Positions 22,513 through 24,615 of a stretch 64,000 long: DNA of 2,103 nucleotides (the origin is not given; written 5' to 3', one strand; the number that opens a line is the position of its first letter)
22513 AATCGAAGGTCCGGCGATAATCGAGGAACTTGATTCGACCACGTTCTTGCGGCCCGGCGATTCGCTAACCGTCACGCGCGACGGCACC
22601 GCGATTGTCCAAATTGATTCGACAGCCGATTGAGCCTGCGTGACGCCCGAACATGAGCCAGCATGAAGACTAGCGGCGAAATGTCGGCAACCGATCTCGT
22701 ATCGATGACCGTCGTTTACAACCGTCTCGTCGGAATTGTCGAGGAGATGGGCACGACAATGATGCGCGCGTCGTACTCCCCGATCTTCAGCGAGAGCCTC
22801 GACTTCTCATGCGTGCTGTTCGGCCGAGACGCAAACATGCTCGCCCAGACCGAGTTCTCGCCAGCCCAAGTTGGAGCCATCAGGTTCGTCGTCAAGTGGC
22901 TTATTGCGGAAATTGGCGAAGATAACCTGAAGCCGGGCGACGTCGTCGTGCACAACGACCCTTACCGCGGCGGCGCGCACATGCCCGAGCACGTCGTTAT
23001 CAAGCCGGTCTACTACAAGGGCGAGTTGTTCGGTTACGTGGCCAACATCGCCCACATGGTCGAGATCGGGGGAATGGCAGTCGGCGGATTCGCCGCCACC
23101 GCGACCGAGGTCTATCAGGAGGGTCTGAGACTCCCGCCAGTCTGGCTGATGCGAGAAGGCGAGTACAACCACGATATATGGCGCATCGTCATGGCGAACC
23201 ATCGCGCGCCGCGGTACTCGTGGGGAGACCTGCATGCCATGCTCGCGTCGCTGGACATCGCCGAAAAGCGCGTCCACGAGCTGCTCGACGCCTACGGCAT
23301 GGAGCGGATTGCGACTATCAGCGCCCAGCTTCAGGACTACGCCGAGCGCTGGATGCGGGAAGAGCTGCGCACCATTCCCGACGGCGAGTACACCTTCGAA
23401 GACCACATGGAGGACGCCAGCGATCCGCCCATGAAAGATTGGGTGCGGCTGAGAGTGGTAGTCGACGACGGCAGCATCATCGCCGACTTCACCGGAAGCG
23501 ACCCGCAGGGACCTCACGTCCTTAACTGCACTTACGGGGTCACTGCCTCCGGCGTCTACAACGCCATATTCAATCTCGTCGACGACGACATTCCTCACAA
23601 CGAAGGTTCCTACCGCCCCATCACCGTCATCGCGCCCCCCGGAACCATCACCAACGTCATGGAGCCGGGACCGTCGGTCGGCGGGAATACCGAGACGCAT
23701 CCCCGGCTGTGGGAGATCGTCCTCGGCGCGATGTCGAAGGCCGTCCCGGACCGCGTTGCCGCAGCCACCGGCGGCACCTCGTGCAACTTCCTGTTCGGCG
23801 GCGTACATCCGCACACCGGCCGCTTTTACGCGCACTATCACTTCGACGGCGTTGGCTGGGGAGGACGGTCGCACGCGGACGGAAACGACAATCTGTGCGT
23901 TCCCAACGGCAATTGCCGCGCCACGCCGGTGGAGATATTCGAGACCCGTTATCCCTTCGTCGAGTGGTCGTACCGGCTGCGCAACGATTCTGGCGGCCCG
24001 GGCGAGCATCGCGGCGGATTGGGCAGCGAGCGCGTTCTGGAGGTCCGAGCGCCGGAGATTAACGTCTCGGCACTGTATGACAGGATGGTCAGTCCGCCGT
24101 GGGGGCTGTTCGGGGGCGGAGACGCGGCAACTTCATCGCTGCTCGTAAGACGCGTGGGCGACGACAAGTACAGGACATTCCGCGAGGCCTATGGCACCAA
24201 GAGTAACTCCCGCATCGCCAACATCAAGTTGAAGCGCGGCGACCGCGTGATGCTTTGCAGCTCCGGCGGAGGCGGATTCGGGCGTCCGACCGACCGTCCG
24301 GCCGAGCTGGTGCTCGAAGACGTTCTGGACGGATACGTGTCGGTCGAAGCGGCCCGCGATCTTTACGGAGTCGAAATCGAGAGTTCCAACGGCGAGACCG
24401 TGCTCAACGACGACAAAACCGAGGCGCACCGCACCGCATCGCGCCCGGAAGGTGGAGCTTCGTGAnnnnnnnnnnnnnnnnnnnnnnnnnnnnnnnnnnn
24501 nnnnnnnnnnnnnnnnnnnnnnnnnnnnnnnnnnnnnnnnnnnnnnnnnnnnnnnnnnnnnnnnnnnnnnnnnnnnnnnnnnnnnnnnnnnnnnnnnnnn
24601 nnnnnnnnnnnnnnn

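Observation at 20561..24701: Hydantoinase A/B pair followed by a tiny C4 zinc-ribbon ORF (acetone-carboxylase-like three-subunit layout)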

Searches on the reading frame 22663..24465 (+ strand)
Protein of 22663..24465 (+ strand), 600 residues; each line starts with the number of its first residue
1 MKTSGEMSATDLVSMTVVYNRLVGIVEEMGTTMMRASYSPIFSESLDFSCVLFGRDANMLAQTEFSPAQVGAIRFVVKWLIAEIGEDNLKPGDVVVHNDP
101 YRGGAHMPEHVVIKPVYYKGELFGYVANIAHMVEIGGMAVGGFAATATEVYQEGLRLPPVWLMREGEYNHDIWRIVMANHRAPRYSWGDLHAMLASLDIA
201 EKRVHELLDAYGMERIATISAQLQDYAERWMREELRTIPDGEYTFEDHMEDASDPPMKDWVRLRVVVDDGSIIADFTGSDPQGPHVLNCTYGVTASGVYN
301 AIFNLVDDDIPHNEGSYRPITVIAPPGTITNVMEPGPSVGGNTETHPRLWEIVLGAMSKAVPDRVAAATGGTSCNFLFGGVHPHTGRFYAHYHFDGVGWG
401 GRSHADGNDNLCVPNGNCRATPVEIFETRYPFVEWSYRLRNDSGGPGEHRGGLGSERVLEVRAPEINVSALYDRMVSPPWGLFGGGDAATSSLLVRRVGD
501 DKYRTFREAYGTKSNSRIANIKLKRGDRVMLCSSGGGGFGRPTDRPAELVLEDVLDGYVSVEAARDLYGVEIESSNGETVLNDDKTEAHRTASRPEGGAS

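Call 6: search_protein_families(library=pfam, proteins=[window:22663-24465:+], max_evalue=0.01)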
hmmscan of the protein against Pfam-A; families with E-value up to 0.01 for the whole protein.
window:22663-24465:+ (600 aa): 1 family
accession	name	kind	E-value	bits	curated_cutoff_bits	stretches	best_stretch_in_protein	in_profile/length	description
PF02538.19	Hydantoinase_B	-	4.7e-175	583.4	26.8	1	11-542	1-519/519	Hydantoinase B/oxoprolinase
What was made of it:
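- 22663..24465 (+): HyuB-type subunit, carrying the metal-dependent hydrolytic site. Pfam Hydantoinase_B, E = 4.7e-175 (call 6).
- Checked: HyuB-like: 22663-24465, 600 aa. Pfam Hydantoinase_B, E = 4.7e-175 (call 6).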

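Call 7: search_protein_families(library=ncbifam, proteins=[window:22663-24465:+], max_evalue=0.01)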
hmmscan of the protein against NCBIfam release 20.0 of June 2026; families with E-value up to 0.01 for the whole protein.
window:22663-24465:+ (600 aa): 2 families
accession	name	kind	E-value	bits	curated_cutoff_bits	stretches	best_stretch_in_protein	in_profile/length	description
NF050157.1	CapLactmsBetCapB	equivalog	1.1e-96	324.4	1000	1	11-579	2-566/577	caprolactamase subunit beta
NF042976.1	AcphenoCarb_ApcD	equivalog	2.8e-36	125.1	1500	2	75-490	93-520/685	acetophenone carboxylase subunit delta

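Call 15: search_solved_structures(query=window:22663-24465:+, max_evalue=0.001)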
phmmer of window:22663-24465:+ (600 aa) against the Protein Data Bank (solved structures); distinct sequences matched with E-value up to 0.001: 5.
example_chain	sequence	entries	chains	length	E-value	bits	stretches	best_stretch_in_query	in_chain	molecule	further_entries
7hk5_A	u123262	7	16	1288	5.8e-86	292.2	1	10-583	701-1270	N-methylhydantoinase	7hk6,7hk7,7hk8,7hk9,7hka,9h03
6yra_B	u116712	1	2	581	1.1e-80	274.8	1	8-592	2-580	Hydantoinase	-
5l9w_A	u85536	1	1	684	1.1e-33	119.6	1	75-578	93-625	Acetophenone carboxylase delta subunit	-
5m45_A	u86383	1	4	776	1.1e-21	79.8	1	17-491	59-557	Acetone carboxylase alpha subunit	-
5svb_A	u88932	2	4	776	2.6e-21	78.6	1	17-491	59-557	Acetone carboxylase alpha subunit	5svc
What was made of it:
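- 22663..24465 (+): Scores are 7hk5 292 bits and CapB 275 bits, against Apc 120 and Acx 79-80 bits (call 15).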

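Call 53: search_solved_structures(query=window:22663-24465:+, max_evalue=1e-50, show_alignments=2)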
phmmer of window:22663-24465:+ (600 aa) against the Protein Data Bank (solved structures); distinct sequences matched with E-value up to 1e-50: 2.
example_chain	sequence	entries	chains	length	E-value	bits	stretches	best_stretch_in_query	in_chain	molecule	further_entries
7hk5_A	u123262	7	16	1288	5.8e-86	292.2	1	10-583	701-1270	N-methylhydantoinase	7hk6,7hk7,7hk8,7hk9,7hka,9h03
6yra_B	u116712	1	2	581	1.1e-80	274.8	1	8-592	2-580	Hydantoinase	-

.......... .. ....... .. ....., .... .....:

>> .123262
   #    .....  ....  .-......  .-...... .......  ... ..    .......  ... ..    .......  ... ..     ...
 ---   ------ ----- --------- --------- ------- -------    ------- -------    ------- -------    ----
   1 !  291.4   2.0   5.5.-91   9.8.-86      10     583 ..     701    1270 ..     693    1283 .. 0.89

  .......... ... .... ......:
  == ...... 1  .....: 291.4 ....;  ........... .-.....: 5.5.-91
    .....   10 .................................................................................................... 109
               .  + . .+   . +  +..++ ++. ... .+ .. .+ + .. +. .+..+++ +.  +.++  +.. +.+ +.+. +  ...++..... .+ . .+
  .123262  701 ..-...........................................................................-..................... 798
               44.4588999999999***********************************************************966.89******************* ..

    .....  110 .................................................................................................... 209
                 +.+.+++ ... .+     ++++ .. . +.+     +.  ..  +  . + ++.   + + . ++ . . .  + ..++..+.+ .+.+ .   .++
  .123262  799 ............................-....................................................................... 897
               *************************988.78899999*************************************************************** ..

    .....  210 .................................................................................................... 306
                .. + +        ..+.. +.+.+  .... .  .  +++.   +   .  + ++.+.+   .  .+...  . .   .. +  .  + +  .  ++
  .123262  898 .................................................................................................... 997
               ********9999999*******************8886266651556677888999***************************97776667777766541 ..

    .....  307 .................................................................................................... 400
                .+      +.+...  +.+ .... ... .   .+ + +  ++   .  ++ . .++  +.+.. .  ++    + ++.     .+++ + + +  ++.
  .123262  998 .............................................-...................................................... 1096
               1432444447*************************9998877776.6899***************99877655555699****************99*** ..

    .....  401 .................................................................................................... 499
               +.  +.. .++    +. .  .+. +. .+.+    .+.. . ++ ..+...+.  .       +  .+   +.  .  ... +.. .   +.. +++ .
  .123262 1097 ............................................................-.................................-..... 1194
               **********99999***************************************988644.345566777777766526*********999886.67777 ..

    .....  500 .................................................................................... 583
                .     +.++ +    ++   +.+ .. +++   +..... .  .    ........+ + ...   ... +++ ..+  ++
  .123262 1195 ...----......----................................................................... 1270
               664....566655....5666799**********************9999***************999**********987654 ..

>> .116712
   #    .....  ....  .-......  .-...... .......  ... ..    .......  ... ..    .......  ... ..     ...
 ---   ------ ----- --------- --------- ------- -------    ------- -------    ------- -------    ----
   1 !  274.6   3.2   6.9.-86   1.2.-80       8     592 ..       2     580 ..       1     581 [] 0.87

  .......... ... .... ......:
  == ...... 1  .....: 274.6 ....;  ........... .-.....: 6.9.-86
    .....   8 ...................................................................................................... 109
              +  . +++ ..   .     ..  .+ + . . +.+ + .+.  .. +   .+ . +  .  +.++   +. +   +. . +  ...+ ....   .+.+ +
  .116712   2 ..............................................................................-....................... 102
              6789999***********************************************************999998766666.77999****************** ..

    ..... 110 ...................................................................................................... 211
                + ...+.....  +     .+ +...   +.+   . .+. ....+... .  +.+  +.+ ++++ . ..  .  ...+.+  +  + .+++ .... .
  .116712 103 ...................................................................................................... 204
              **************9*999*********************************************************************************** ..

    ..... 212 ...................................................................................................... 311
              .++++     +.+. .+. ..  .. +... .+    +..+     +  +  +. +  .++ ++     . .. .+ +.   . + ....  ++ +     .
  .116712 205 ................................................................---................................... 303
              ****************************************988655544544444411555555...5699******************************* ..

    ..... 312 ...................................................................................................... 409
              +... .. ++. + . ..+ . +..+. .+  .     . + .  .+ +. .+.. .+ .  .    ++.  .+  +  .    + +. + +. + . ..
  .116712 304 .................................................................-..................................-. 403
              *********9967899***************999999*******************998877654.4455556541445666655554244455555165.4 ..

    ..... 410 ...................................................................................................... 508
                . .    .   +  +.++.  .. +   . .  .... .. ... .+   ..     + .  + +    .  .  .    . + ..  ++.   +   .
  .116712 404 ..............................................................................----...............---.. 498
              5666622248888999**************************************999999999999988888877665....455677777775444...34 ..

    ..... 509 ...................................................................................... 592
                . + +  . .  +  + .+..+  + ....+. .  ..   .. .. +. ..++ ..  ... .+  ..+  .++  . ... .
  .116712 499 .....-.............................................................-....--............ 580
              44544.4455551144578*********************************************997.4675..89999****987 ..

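Call 57: search_dna_similar(query=window:22663-24465:+, collection=plasmids, mode=protein, max_rows=60, rows=spread, max_evalue=1e-8)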
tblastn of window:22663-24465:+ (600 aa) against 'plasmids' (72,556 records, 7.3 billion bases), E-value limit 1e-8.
Records with a match: 950; places in all: 1327; records where one place covers at least 80% of the query: 919.
Best place of each record, by identity: <60% 950.
By first word of the organism name: Agrobacterium 173; Rhizobium 161; Sinorhizobium 117; Pseudosulfitobacter 49; Paracoccus 35; Rhodococcus 22; Sulfitobacter 20; Ensifer 15; Paraburkholderia 14; Shinella 13; and 111 more.
By predicted mobility (MOB-suite, as given by PLSDB): non-mobilizable 549; conjugative 282; mobilizable 119.
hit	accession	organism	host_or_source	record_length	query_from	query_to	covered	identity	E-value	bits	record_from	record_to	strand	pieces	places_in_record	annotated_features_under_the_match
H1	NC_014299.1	Halalkalicoccus jeotgali B3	-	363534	11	574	94%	53.0%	0e+0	610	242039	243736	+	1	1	hydantoinase B/oxoprolinase family protein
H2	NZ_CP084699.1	Rhizobium ruizarguesonis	Pisum sativum L.,Cell culture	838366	8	564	93%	42.9%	1e-146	476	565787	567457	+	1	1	hydantoinase B/oxoprolinase family protein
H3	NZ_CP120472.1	Haladaptatus sp. DYSN1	cell culture,sediment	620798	4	556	92%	36.8%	4e-97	332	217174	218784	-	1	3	hydantoinase B/oxoprolinase family protein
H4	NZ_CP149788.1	Haloterrigena sp. KLK7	cell culture,salt lake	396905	15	576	94%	35.6%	2e-94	325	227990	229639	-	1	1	hydantoinase B/oxoprolinase family protein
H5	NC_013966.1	Haloferax volcanii DS2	-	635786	1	590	98%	33.4%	2e-89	310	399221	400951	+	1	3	hydantoinase B/oxoprolinase family protein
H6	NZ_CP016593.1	Ketogulonicigenium vulgare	cell culture,China: Zibo, Shandong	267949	9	595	98%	33.4%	5e-84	294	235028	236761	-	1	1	hydantoinase B/oxoprolinase family protein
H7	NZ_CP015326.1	Priestia filamentosa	plant,Cell culture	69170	11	572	94%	34.6%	2e-109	368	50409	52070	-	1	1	hydantoinase B/oxoprolinase family protein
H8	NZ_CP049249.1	Rhizobium rhizoryzae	cell culture,soil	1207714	11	598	98%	32.8%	2e-74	266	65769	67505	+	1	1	none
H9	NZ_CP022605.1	Ochrobactrum quorumnocens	cell culture,rhizosphere of potato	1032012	11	582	95%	33.5%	1e-82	290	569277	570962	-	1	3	record has no annotation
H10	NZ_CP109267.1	Streptomyces sp. NBC_01643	-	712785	11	594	97%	32.6%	1e-69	252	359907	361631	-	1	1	hydantoinase B/oxoprolinase family protein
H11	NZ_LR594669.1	Variovorax sp. SRS16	linuron-contaminated soil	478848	10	559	92%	34.5%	2e-80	284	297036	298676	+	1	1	hydantoinase B/oxoprolinase family protein | FAD-binding oxidoreductase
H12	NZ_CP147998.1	Neorhizobium sp. EC2-8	-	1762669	11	592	97%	32.4%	8e-74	265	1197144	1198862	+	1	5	record has no annotation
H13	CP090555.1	Neorhizobium galegae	Galega,Cell culture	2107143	10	599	97%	32.2%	2e-68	286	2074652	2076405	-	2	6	hydantoinase B/oxoprolinase family protein (x2) | aminopeptidase P family protein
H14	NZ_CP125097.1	Agrobacterium fabrum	Raspberry,cell culture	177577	13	590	96%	32.3%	8e-71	256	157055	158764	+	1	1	hydantoinase B/oxoprolinase family protein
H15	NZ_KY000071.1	Agrobacterium radiobacter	-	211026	13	590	96%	32.3%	8e-71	256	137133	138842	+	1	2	hydantoinase B/oxoprolinase family protein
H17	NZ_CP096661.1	Halorussus limi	cell culture,saline soil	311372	6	495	82%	37.7%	7e-87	303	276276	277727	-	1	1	hydantoinase B/oxoprolinase family protein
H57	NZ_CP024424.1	Paracoccus yeei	Homo sapiens,single cell,skin swab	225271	6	596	99%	22.7%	1e-22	110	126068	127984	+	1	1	hydantoinase B/oxoprolinase family protein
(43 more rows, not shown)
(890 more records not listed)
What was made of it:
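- Tried and rejected: The link to plasmid-borne systems came through HyuB instead (call 57).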

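Call 58: get_annotated_region(hit=H1, flank=5000)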
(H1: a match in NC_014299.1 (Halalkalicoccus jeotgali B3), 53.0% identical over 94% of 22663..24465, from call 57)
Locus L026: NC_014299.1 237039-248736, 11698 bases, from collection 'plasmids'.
description: Halalkalicoccus jeotgali B3 plasmid 2, complete sequence
organism: Halalkalicoccus jeotgali B3 (NCBI taxid 795797)
taxonomy: Archaea; Euryarchaeota; Halobacteria; Halobacteriales; Halococcaceae; Halalkalicoccus; Halalkalicoccus jeotgali; Halalkalicoccus jeotgali B3
host: -; source: -; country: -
typing (MOB-suite, as given by PLSDB): conjugative; relaxase MOBP; mating-pair formation MPF_T
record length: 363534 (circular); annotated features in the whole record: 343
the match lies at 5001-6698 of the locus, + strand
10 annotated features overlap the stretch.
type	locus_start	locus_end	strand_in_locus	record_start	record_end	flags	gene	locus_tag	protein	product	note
CDS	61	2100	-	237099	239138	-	-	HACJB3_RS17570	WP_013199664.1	primary-amine oxidase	-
CDS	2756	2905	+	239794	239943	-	-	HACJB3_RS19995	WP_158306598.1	hypothetical protein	-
CDS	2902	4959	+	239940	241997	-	-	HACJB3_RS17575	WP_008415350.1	hydantoinase/oxoprolinase family protein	-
CDS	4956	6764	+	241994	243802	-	-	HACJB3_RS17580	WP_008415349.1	hydantoinase B/oxoprolinase family protein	-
CDS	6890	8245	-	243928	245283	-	-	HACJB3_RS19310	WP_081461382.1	polysaccharide deacetylase family protein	GO:0005975 - carbohydrate metabolic process [Evidence IEA]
CDS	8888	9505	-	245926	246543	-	-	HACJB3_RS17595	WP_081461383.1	amidase family protein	-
CDS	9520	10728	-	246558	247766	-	-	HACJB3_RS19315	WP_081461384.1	ATP-binding protein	-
CDS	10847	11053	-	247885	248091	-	-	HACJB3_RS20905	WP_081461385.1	hypothetical protein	-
CDS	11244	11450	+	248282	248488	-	-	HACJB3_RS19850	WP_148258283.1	hypothetical protein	-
CDS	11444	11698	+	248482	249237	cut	-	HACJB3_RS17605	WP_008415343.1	hypothetical protein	-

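Call 59: get_annotated_region(hit=H57, flank=3500)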
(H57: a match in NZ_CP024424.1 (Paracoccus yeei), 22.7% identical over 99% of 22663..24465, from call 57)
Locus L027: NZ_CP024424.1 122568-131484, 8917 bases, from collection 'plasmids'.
description: Paracoccus yeei strain TT13 plasmid pTT13-2, complete sequence
organism: Paracoccus yeei (NCBI taxid 147645)
taxonomy: Bacteria; Pseudomonadota; Alphaproteobacteria; Rhodobacterales; Paracoccaceae; Paracoccus; Paracoccus yeei
host: -; source: Homo sapiens,single cell,skin swab; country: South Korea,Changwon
typing (MOB-suite, as given by PLSDB): non-mobilizable; replicon rep_cluster_746
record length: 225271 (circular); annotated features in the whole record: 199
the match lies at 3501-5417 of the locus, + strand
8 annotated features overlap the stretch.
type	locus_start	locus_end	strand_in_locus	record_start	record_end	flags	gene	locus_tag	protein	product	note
CDS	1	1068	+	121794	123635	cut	-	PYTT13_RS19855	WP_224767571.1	sigma 54-interacting transcriptional regulator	GO:0006355 - regulation of DNA-templated transcription [Evidence IEA]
CDS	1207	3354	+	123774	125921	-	-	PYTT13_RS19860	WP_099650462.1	hydantoinase/oxoprolinase family protein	-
CDS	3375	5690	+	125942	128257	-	-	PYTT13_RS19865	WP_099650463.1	hydantoinase B/oxoprolinase family protein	-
CDS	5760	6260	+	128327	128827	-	-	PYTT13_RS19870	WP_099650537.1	acetone carboxylase subunit gamma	-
CDS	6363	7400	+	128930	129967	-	-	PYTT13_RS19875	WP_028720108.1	zinc-dependent alcohol dehydrogenase family protein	-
CDS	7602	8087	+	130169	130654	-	-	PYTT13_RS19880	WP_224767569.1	PPC domain-containing DNA-binding protein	-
CDS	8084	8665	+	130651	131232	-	-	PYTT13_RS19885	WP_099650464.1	ECF transporter S component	-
CDS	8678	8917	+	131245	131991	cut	-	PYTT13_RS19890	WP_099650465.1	energy-coupling factor transporter transmembrane component T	GO:0055085 - transmembrane transport [Evidence IEA]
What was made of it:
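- The Paracoccus acx locus has an alcohol dehydrogenase just downstream (call 59).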

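Call 60: get_annotated_region(hit=H2, flank=5000)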
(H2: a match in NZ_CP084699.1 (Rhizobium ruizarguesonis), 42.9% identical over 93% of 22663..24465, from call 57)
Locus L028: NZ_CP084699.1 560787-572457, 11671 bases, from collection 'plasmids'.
description: Rhizobium ruizarguesonis strain RCAM 1026 plasmid pRL12, complete sequence
organism: Rhizobium ruizarguesonis (NCBI taxid 2081791)
taxonomy: Bacteria; Pseudomonadota; Alphaproteobacteria; Hyphomicrobiales; Rhizobiaceae; Rhizobium; Rhizobium ruizarguesonis
host: -; source: Pisum sativum L.,Cell culture; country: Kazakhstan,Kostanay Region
typing (MOB-suite, as given by PLSDB): conjugative; relaxase MOBQ; mating-pair formation MPF_T
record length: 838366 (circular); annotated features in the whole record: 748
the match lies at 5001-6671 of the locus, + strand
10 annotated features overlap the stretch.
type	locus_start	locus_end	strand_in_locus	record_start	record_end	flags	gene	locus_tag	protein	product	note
CDS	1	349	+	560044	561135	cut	-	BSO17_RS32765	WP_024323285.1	substrate-binding domain-containing protein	-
CDS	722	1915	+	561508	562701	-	-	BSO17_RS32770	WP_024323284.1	ABC transporter permease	-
CDS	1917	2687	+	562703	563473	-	-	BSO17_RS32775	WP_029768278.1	ATP-binding cassette domain-containing protein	-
CDS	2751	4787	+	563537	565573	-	-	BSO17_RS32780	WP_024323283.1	hydantoinase/oxoprolinase family protein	-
CDS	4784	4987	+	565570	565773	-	-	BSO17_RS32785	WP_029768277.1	hypothetical protein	-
CDS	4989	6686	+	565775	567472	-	-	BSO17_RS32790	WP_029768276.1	hydantoinase B/oxoprolinase family protein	-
CDS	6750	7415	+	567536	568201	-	-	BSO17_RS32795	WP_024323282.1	SDR family NAD(P)-dependent oxidoreductase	-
CDS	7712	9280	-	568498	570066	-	-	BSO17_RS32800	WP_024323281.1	aldehyde dehydrogenase (NADP(+))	-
CDS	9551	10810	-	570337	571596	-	-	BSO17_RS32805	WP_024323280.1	DegT/DnrJ/EryC1/StrS family aminotransferase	-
CDS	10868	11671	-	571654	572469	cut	-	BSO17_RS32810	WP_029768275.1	shikimate dehydrogenase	-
